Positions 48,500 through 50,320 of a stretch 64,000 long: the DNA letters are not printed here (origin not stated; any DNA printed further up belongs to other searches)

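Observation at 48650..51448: Metacaspase with rearranged catalytic cysteine block (DCNGG instead of DSCHSG) and a 600-aa prion-like tail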

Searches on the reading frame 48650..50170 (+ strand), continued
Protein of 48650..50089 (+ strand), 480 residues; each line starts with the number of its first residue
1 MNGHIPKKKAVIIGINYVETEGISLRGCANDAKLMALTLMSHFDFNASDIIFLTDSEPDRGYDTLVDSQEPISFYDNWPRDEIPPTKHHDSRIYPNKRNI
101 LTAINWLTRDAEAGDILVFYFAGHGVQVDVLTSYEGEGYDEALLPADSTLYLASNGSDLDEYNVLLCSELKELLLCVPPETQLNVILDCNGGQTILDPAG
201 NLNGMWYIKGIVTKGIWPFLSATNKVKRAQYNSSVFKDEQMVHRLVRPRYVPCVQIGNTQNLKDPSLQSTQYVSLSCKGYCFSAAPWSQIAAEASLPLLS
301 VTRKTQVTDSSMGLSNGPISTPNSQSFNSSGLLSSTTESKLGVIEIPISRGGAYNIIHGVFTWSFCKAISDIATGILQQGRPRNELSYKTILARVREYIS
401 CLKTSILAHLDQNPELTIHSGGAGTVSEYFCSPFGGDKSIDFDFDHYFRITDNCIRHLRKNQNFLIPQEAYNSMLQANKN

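Call 37: search_protein_representatives(alignment_id=A1)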
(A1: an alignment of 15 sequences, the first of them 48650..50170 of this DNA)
Query: 15 sequences, 556 profile positions. Proteins with E-value up to 0.001 (for the whole library): 14343; up to 1e-10: 3936; up to 1e-30: 99. The best 150 are listed.
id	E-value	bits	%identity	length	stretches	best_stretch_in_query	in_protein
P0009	1.7e-206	703.8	-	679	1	4-554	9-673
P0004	3.3e-201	686.4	-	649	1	4-496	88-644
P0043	1.6e-189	647.8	-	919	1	60-495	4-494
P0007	1.5e-177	608.3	-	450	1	26-456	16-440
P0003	8.1e-176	602.6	-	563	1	80-506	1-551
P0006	2.0e-170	584.8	-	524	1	91-521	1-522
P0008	2.1e-170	584.7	-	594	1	109-542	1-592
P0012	6.0e-170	583.2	-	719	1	36-511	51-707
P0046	1.4e-163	562.2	-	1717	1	38-511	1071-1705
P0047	1.4e-154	532.4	-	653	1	54-491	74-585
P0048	6.6e-153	526.9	-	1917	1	7-507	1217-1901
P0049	1.8e-150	518.9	-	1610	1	63-509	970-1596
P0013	3.9e-150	517.8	-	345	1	62-420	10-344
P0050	1.1e-149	516.4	-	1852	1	26-515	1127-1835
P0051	1.4e-148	512.6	-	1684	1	38-508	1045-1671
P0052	2.9e-144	498.4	-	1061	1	55-466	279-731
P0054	1.2e-140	486.5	-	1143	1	47-447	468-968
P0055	1.3e-137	476.5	-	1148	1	33-448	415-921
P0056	5.2e-137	474.5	-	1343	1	54-448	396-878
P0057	4.0e-122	425.3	-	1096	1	25-538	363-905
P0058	7.2e-121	421.2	-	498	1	142-493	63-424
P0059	1.1e-118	414.0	-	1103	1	31-540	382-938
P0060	3.4e-116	405.8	-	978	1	29-519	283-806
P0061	1.4e-111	390.5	-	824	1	28-526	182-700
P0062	3.5e-100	352.9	-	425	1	57-441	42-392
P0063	5.9e-93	329.0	-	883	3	69-224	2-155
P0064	2.0e-82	294.3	-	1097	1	47-523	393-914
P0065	2.9e-80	287.2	-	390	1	187-495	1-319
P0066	1.3e-79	285.0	-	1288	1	22-528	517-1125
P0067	4.3e-61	223.9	-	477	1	64-456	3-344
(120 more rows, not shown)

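Call 40: list_cluster_members(proteins=[P0046, P0051, P0052, P0054, P0057, P0060, P0061, P0062, P0064, P0067])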
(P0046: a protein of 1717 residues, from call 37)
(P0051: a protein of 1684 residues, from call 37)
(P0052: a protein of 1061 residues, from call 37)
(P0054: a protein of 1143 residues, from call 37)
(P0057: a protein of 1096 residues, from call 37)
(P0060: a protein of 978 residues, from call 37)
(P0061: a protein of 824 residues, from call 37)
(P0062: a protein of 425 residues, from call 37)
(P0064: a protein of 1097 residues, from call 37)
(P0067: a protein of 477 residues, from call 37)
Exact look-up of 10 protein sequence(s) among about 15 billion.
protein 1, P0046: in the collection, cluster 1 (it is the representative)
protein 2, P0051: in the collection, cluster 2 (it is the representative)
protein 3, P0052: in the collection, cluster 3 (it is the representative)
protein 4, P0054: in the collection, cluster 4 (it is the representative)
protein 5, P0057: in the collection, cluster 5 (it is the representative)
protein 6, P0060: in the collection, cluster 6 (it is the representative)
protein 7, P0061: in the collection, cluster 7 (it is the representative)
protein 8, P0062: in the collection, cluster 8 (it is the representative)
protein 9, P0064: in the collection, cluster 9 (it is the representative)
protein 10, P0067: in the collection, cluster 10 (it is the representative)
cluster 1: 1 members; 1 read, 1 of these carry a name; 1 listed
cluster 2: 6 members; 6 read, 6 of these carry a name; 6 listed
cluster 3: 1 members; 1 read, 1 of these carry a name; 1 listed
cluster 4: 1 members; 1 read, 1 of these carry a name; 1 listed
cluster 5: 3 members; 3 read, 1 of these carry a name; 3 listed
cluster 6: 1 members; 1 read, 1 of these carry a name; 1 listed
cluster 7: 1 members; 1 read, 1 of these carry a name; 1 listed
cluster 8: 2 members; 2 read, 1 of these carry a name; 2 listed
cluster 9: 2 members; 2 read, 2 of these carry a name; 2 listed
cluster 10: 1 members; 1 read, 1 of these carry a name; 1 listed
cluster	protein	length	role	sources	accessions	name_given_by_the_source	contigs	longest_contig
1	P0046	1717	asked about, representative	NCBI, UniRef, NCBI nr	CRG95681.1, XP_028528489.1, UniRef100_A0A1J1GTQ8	metacaspase-like protein, putative [Plasmodium gallinaceum] | Metacaspase-like protein, putative n=1 Tax=Plasmodium gallinaceum TaxID=5849 ...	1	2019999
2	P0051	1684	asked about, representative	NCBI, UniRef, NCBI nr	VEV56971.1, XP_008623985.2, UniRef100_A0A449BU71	metacaspase-like protein [Plasmodium vinckei vinckei] | Metacaspase-like protein n=1 Tax=Plasmodium vinckei vinckei TaxID=54757 ...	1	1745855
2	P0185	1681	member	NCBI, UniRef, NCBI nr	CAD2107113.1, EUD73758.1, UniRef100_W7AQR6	hypothetical protein YYG_00846 [Plasmodium vinckei petteri] | Metacaspase-like protein n=1 Tax=Plasmodium vinckei petteri TaxID=138298 ...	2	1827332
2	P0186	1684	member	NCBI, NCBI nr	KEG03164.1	hypothetical protein YYE_02098 [Plasmodium vinckei vinckei]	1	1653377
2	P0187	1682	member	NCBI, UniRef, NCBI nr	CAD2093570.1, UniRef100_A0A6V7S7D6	metacaspase-like protein [Plasmodium vinckei lentum] | Metacaspase-like protein n=1 Tax=Plasmodium vinckei lentum TaxID=138297 ...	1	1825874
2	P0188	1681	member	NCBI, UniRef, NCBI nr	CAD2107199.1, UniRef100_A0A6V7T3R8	metacaspase-like protein [Plasmodium vinckei] | Metacaspase-like protein n=1 Tax=Plasmodium vinckei TaxID=5860 RepID=A0A6V7T3R8_PLAVN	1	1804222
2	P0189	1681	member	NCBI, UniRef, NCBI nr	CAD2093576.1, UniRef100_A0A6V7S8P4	metacaspase-like protein [Plasmodium vinckei brucechwatti] | Metacaspase-like protein n=1 Tax=Plasmodium vinckei brucechwatti TaxID=119398 ...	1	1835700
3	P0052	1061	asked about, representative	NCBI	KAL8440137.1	hypothetical protein Efla_005256 [Eimeria flavescens]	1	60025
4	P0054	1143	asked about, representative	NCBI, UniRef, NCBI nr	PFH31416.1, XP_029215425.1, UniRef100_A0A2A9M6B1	ICE family protease (caspase) p20 domain-containing protein [Besnoitia besnoiti] | ICE family protease (Caspase) p20 domain-containing protein n=1 Tax=Besnoitia besnoiti ...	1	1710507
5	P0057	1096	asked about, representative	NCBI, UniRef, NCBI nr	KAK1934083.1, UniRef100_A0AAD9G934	Metacaspase-1 [Babesia divergens] | Metacaspase-1 n=1 Tax=Babesia divergens TaxID=32595 RepID=A0AAD9G934_BABDI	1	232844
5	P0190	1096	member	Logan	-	-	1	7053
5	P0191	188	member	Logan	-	-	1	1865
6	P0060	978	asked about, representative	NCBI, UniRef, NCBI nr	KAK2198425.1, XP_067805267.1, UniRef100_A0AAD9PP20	hypothetical protein BdWA1_001439 [Babesia duncani] | Peptidase C14 caspase domain-containing protein n=1 Tax=Babesia duncani TaxID=323732 ...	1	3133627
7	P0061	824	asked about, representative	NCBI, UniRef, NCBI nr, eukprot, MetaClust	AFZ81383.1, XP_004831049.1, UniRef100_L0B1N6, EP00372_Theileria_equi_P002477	ICE-like protease caspase p20 domain-containing protein [Theileria equi strain WA] | ICE-like protease caspase p20 domain-containing protein n=1 Tax=Theileria equi strain WA ... | XP_004831049.1 ICE-like protease caspase p20 domain-containing protein [Theileria equi ...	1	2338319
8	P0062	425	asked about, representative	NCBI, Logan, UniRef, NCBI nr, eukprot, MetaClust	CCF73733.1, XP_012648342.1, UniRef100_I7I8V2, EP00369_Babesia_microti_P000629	Caspase domain [Babesia microti strain RI] | Caspase domain n=1 Tax=Babesia microti (strain RI) TaxID=1133968 RepID=I7I8V2_BABMR | XP_012648342.1 Caspase domain [Babesia microti strain RI]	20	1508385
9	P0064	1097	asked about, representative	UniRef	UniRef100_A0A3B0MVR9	Caspase domain containing protein, putative n=1 Tax=Theileria annulata TaxID=5874 ...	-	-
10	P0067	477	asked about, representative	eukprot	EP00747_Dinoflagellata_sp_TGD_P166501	gnl/TRDRNA2_/TRDRNA2_189378_c0_seq1.p1 ...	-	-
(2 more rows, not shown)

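Call 61: list_cluster_members(proteins=[P0047, P0048, P0050, P0055, P0056, P0058, P0059, P0063, P0065, P0066])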
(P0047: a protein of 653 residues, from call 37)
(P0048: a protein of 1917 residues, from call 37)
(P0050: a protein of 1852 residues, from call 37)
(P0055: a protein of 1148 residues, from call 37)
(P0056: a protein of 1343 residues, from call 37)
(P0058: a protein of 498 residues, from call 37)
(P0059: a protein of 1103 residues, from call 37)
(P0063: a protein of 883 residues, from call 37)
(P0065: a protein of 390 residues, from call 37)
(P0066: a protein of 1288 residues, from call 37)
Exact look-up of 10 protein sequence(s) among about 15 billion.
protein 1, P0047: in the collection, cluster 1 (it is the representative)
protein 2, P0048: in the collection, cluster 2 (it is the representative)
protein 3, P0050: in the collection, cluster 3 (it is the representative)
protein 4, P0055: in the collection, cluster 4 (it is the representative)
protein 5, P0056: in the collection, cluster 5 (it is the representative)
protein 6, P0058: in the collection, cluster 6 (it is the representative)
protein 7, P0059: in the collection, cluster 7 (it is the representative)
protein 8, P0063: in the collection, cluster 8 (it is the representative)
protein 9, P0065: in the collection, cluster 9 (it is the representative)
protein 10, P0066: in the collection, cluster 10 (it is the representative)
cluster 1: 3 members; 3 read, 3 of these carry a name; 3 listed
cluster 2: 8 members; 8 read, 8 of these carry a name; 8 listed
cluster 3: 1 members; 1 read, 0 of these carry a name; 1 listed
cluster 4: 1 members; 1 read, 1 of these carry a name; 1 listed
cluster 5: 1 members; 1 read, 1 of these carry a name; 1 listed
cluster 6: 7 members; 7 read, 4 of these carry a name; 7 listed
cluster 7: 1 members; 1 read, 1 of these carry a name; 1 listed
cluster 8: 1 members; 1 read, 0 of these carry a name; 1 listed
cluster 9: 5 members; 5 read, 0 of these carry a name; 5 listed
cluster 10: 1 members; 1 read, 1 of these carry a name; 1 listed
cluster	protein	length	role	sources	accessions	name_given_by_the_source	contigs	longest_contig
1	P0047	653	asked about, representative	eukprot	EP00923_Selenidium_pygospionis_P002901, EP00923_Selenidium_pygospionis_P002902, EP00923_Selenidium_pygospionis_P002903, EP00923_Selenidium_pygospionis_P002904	GHVN01004447.1.p1 GENE.GHVN01004447.1~~GHVN01004447.1.p1 ORF type:complete len:654 ...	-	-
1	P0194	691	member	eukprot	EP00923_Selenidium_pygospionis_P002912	GHVN01004458.1.p1 GENE.GHVN01004458.1~~GHVN01004458.1.p1 ORF type:complete len:692 ...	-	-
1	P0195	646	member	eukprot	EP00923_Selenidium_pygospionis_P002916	GHVN01004462.1.p1 GENE.GHVN01004462.1~~GHVN01004462.1.p1 ORF type:complete len:647 ...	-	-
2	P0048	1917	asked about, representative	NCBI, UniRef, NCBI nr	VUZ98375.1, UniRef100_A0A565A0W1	metacaspase-3, putative [Plasmodium vivax] | Metacaspase-3, putative n=1 Tax=Plasmodium vivax TaxID=5855 RepID=A0A565A0W1_PLAVI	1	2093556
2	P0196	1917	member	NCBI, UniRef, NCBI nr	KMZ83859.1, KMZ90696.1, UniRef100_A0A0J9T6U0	hypothetical protein PVMG_02865 [Plasmodium vivax Mauritania I] | Metacaspase-like protein n=2 Tax=Plasmodium vivax TaxID=5855 RepID=A0A0J9T6U0_PLAVI | hypothetical protein PVBG_00939 [Plasmodium vivax Brazil I]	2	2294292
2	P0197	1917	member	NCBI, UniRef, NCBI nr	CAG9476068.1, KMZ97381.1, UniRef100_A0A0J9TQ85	unnamed protein product [Plasmodium vivax] | Metacaspase-like protein n=2 Tax=Plasmodium vivax TaxID=5855 RepID=A0A0J9TQ85_PLAVI | hypothetical protein PVNG_01211 [Plasmodium vivax North Korean]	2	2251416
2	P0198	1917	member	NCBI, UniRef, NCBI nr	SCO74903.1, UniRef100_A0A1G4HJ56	metacaspase-like protein [Plasmodium vivax] | Metacaspase-like protein n=1 Tax=Plasmodium vivax TaxID=5855 RepID=A0A1G4HJ56_PLAVI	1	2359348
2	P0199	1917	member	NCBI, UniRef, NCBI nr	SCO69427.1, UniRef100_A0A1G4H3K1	metacaspase-like protein [Plasmodium vivax] | Metacaspase-like protein n=1 Tax=Plasmodium vivax TaxID=5855 RepID=A0A1G4H3K1_PLAVI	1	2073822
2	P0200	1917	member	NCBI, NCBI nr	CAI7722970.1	metacaspase-3, putative [Plasmodium vivax]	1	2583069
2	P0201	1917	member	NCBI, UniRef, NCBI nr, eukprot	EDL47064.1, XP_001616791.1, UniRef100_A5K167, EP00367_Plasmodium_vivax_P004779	hypothetical protein, conserved [Plasmodium vivax] | Metacaspase-like protein n=1 Tax=Plasmodium vivax (strain Salvador I) TaxID=126793 ... | XP_001616791.1 hypothetical protein [Plasmodium vivax Sal-1]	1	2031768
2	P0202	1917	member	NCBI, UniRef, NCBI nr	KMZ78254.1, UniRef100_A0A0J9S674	hypothetical protein PVIIG_02253 [Plasmodium vivax India VII] | Metacaspase-like protein n=1 Tax=Plasmodium vivax India VII TaxID=1077284 ...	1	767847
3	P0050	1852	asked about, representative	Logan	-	-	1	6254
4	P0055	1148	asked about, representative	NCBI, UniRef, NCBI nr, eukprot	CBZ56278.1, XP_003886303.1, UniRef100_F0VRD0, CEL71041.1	putative ICE-like protease (caspase) p20 domain-containing protein [Neospora caninum ... | ICE-like protease (Caspase) p20 domain-containing protein, putative n=1 Tax=Neospora ... | XP_003886303.1 putative ICE-like protease (caspase) p20 domain-containing protein ...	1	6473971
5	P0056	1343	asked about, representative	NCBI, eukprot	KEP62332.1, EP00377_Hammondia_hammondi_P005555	UNVERIFIED_CONTAM: ICE family protease (caspase) p20 domain-containing protein [Hammondia ... | XP_008887172.1 ICE family protease (caspase) p20 domain-containing protein [Hammondia ...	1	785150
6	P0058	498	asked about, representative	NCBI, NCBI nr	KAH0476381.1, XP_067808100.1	MAG: uncharacterized protein KVP18_003424 [Porospora cf. gigantea A] | MAG: hypothetical protein KVP18_003424 [Porospora cf. gigantea A]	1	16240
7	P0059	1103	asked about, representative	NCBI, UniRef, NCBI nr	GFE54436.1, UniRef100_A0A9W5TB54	ICE family protease p20 domain-containing protein, putative [Babesia ovis] | ICE family protease p20 domain-containing protein, putative n=1 Tax=Babesia ovis ...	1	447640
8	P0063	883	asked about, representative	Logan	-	-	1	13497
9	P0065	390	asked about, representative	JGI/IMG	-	-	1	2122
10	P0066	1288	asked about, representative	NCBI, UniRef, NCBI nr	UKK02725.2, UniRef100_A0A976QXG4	hypothetical protein MACK_002821 [Theileria orientalis] | Peptidase C14 caspase domain-containing protein n=1 Tax=Theileria orientalis TaxID=68886 ...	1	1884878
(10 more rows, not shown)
